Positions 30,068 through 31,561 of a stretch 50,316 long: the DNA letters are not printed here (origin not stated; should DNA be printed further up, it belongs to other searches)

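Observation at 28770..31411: Uncharacterised three-gene cassette: DUF2089 zinc-ribbon/HTH protein plus two 29-residue-repeat proteins sharing a SHOCT-like helix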

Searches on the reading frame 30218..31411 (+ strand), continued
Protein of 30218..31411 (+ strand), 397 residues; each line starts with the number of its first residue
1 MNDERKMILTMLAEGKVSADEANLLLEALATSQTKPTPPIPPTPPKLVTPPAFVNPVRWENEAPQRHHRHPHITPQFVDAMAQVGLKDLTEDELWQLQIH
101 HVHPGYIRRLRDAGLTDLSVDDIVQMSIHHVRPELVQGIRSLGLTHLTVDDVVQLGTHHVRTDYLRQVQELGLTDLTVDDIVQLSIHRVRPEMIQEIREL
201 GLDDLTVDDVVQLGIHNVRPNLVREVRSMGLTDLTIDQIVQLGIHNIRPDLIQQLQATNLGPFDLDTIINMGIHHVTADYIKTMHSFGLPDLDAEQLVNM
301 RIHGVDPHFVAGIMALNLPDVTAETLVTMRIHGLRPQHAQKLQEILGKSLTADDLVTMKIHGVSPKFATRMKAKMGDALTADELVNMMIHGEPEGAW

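Call 34: fold_search(model_id=the predicted structure, library=pdb)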
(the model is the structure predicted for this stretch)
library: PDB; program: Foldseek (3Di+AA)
matches with E <= 10: 40; with E <= 0.001: 1
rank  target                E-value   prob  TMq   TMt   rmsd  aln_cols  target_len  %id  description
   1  8v2d_J                8.7e-04  0.99  0.16  0.19  16.7       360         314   16  Computational Designed Nanocage O43_129 (released 2024-03-13)
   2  4osl_A                3.1e-03  1.00  0.23  0.20  20.3       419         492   17  Crystal structure of TAL effector reveals the recognition between histidine and guanine (released 2014-05-28)
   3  4cj9_A                1.1e-02  1.00  0.30  0.19  14.6       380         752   15  BurrH DNA-binding protein from Burkholderia rhizoxinica in its apo form (released 2014-07-09)
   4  9k81_A                1.7e+00  0.04  0.08  0.11  24.4       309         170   12  Cryo-EM structure of designed zinc-induced filament Fiber-n7-Zn1-HEHE-74 (released 2025-10-29)
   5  8fbi                  1.9e+00  0.04  0.09  0.12  24.0       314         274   13  Improving the secretion of designed protein assemblies through negative design of cryptic transmembrane domains (released 2023-03-22)
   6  7unh_A                2.0e+00  0.02  0.06  0.09  24.7       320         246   11  De novo designed chlorophyll dimer protein in apo state, SP2 (released 2023-04-19)
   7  5cwc                  2.3e+00  0.05  0.09  0.13  22.2       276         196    9  Crystal structure of de novo designed helical repeat protein DHR5 (released 2015-12-16)
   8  9dhu_B                2.5e+00  0.03  0.09  0.10  22.0       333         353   10  The Retinoblastoma Protein with Mutation E533K (released 2025-02-19)
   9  1oyz                  2.8e+00  0.10  0.15  0.19  16.5       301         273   12  X-RAY STRUCTURE OF YIBA_ECOLI NORTHEAST STRUCTURAL GENOMICS CONSORTIUM TARGET ET31. (released 2003-08-12)
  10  3rr5                  3.5e+00  0.03  0.08  0.06  25.1       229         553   11  DNA ligase from the archaeon Thermococcus sp. 1519 (released 2012-04-11)
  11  5cwo_A                3.6e+00  0.02  0.08  0.12  26.0       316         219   11  Crystal structure of de novo designed helical repeat protein DHR76 (released 2015-12-16)
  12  6ien_A                3.6e+00  0.02  0.11  0.10  25.3       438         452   11  Substrate/product bound Argininosuccinate lyase from Mycobacterium tuberculosis (released 2019-02-20)
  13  4pd5                  3.8e+00  0.02  0.11  0.11  30.5       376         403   13  Crystal structure of vcCNT-7C8C bound to gemcitabine (released 2014-08-13)
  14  5dwy_C                3.9e+00  0.02  0.09  0.09  31.8       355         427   12  Crystal structure of a substrate-free glutamate transporter homologue GltTk (released 2016-09-28)
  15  7mwc_D                4.1e+00  0.05  0.14  0.14  26.1       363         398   10  ERAP1 binds peptide C-terminus of a LPF sequence (AAAAFKARKF) (released 2021-07-28)
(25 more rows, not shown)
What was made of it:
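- On TALE-like repeats: Foldseek probability is 1.0 with TM 0.2-0.3 (call 34).
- Foldseek places TAL effector 4osl_A and BurrH 4cj9_A among the top three with probability 1.00 (call 34). TM-scores are 0.2-0.3 (call 34).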

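Call 35: search_solved_structures(query=A1, max_evalue=1e-9, show_alignments=2)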
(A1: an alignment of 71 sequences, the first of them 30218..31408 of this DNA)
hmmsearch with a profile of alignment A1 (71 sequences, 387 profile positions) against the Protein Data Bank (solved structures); distinct sequences matched with E-value up to 1e-9: 6.
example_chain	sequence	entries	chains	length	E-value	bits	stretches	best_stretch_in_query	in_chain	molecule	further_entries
9jo8_A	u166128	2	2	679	1.5e-11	47.1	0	180-320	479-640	TALE repeat protein targeting mitochondiral ND1-L gene. | TALE repeat protein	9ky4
4osr_A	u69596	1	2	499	2e-11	46.7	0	180-312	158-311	Hax3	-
2ypf_A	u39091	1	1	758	2.8e-11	46.2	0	181-310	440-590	AVRBS3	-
4gjp_A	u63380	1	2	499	5.4e-10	42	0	180-321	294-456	Hax3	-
4ot0_A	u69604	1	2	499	5.5e-10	42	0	179-311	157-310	Hax3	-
9ld1_A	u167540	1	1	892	7.1e-10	41.6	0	208-310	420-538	inactivate TOD4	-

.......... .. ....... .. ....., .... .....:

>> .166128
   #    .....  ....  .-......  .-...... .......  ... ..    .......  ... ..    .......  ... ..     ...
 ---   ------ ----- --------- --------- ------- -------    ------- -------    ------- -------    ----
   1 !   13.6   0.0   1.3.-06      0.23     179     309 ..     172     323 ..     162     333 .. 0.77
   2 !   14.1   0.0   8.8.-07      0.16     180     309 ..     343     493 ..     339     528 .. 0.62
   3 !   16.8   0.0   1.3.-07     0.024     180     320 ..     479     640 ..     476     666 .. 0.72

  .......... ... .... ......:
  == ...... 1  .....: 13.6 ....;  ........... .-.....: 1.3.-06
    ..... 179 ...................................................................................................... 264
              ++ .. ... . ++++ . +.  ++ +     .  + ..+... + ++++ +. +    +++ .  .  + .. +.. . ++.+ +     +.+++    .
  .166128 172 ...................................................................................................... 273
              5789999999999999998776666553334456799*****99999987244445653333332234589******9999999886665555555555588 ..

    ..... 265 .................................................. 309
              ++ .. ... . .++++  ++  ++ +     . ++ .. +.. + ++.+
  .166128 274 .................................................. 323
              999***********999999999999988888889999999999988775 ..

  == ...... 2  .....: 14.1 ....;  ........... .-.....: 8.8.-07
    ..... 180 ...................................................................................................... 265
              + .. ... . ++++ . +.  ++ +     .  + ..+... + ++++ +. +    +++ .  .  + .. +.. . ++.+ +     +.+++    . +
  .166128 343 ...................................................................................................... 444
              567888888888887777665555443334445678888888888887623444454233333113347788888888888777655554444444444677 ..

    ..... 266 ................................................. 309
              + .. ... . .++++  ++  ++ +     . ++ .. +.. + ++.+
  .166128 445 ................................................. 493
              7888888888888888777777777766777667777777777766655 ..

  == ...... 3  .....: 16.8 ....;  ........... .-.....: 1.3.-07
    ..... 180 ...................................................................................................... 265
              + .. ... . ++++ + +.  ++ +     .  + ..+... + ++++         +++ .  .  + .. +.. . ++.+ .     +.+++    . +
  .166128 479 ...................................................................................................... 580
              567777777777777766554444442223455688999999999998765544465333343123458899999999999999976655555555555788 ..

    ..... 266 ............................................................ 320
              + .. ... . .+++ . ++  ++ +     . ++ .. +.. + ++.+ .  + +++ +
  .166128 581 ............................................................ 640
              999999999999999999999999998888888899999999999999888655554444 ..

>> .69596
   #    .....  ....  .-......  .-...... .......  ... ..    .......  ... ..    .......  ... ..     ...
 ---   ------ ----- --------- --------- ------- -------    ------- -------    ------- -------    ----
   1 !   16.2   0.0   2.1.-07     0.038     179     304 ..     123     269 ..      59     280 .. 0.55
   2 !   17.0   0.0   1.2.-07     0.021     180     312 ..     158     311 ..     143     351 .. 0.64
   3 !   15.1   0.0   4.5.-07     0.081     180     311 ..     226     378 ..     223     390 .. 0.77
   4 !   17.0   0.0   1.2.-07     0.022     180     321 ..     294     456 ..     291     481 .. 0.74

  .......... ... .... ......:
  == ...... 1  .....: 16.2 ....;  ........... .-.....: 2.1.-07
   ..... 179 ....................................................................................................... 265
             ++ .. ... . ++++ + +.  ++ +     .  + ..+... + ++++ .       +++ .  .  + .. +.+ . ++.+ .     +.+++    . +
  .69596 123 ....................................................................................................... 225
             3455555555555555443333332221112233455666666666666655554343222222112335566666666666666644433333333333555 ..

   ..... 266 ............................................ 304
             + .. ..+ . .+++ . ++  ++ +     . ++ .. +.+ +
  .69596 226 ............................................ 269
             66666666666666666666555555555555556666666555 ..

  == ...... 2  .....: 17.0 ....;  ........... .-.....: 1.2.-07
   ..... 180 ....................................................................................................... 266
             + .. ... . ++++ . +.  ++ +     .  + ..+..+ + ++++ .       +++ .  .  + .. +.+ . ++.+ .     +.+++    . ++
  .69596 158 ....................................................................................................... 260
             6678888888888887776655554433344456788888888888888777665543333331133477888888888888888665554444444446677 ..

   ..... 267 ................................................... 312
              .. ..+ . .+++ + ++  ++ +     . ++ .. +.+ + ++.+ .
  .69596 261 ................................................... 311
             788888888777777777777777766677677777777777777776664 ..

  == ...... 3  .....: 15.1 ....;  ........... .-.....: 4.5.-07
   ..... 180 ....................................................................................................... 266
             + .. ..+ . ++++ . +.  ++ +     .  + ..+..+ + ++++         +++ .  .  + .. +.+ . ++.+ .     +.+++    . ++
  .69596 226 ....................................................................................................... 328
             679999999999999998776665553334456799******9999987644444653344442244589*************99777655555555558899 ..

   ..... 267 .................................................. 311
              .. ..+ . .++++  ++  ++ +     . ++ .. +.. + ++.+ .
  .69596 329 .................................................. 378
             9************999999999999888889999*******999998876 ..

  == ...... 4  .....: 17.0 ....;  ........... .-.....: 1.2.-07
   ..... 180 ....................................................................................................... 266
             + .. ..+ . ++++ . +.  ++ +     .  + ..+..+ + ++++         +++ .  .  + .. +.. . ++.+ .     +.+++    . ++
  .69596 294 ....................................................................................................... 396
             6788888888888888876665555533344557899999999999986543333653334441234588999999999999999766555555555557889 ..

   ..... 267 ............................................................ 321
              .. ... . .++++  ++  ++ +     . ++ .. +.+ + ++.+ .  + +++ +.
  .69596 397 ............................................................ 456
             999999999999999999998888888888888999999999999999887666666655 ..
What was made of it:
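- Each aligned stretch is individually insignificant (i-Evalue 0.02-0.2, call 35).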

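Call 40: find_encoding_contigs(protein=P0025, flank=4000, max_places=1)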
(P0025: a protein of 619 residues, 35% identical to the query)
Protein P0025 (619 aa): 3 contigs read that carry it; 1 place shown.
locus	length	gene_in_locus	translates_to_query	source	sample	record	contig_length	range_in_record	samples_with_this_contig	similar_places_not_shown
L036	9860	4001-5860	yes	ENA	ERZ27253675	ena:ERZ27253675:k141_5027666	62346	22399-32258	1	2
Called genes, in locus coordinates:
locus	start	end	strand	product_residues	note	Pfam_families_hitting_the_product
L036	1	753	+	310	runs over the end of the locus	PF00890:FAD_binding_2 (faint), PF01134:GIDA (faint), PF01266:DAO (faint), PF01946:Thi4 (faint), PF03486:HI0933_like (faint), PF07992:Pyr_redox_2, PF13738:Pyr_redox_3, PF00070:Pyr_redox, +1 more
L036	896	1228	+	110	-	PF03544:TonB_C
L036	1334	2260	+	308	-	PF01619:Pro_dh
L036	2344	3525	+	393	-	PF04909:Amidohydro_2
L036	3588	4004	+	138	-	PF03965:Penicillinase_R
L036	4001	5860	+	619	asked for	PF05569:Peptidase_M56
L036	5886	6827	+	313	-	PF02401:LYTB (faint)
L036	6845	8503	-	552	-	PF01019:G_glu_transpept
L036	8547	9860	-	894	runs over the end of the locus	PF00069:Pkinase, PF01636:APH (faint), PF07714:PK_Tyr_Ser-Thr, PF26550:Tricorn_2nd, PF26549:Tricorn_N, PF07676:PD40, PF26549:Tricorn_N, PF07676:PD40 (weak), +1 more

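Call 41: find_encoding_contigs(protein=P0043, flank=4000, max_places=1)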
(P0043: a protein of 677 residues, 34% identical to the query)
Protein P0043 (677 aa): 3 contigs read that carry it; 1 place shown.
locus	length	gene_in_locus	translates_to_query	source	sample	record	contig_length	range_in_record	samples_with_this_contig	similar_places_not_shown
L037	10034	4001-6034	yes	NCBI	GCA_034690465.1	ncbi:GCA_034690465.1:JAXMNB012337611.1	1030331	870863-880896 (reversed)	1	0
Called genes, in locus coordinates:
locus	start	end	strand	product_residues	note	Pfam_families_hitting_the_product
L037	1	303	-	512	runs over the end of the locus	PF02347:GDC-P, PF00266:Aminotran_5 (faint), PF21478:GcvP2_C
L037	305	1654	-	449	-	PF02347:GDC-P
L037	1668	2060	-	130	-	PF01597:GCV_H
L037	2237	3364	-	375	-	PF01571:GCV_T, PF08669:GCV_T_C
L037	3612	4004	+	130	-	PF01978:TrmB (weak), PF03965:Penicillinase_R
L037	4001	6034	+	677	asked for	PF05569:Peptidase_M56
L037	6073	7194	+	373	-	-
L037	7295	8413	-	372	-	PF00365:PFK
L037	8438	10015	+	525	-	-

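Call 42: find_encoding_contigs(protein=P0070, flank=4000, max_places=1)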
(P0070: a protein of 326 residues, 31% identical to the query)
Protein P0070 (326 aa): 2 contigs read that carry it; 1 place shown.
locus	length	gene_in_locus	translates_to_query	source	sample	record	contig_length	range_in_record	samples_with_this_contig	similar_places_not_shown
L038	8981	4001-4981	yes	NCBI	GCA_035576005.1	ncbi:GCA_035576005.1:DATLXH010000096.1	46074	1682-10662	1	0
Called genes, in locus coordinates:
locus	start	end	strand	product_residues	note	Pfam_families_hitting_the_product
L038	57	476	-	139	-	PF00072:Response_reg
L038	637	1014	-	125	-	PF00072:Response_reg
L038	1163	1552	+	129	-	PF03965:Penicillinase_R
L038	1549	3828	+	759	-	PF05569:Peptidase_M56, PF01435:Peptidase_M48 (weak)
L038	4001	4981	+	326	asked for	-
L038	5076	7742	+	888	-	PF06452:CBM9_1, PF19313:DUF5916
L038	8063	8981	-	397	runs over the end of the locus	PF07995:GSDH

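Call 43: find_encoding_contigs(protein=P0050, flank=4000, max_places=1)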
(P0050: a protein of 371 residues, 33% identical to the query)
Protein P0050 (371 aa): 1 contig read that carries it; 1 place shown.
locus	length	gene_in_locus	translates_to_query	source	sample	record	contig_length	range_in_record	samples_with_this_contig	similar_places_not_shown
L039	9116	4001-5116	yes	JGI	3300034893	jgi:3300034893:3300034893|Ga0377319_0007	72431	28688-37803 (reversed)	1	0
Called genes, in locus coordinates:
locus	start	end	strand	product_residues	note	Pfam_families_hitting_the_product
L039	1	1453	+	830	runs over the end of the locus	PF12704:MacB_PCD, PF02687:FtsX, PF12704:MacB_PCD (weak), PF02687:FtsX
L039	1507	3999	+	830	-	PF12704:MacB_PCD, PF02687:FtsX, PF12704:MacB_PCD (weak), PF02687:FtsX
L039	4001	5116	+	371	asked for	-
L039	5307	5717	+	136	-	PF06262:Zincin_1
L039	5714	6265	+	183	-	PF00005:ABC_tran, PF13304:AAA_21 (faint)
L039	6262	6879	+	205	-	PF03379:CcmB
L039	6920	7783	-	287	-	PF10672:Methyltrans_SAM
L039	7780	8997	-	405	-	PF00675:Peptidase_M16, PF05193:Peptidase_M16_C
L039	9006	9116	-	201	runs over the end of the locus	PF02104:SURF1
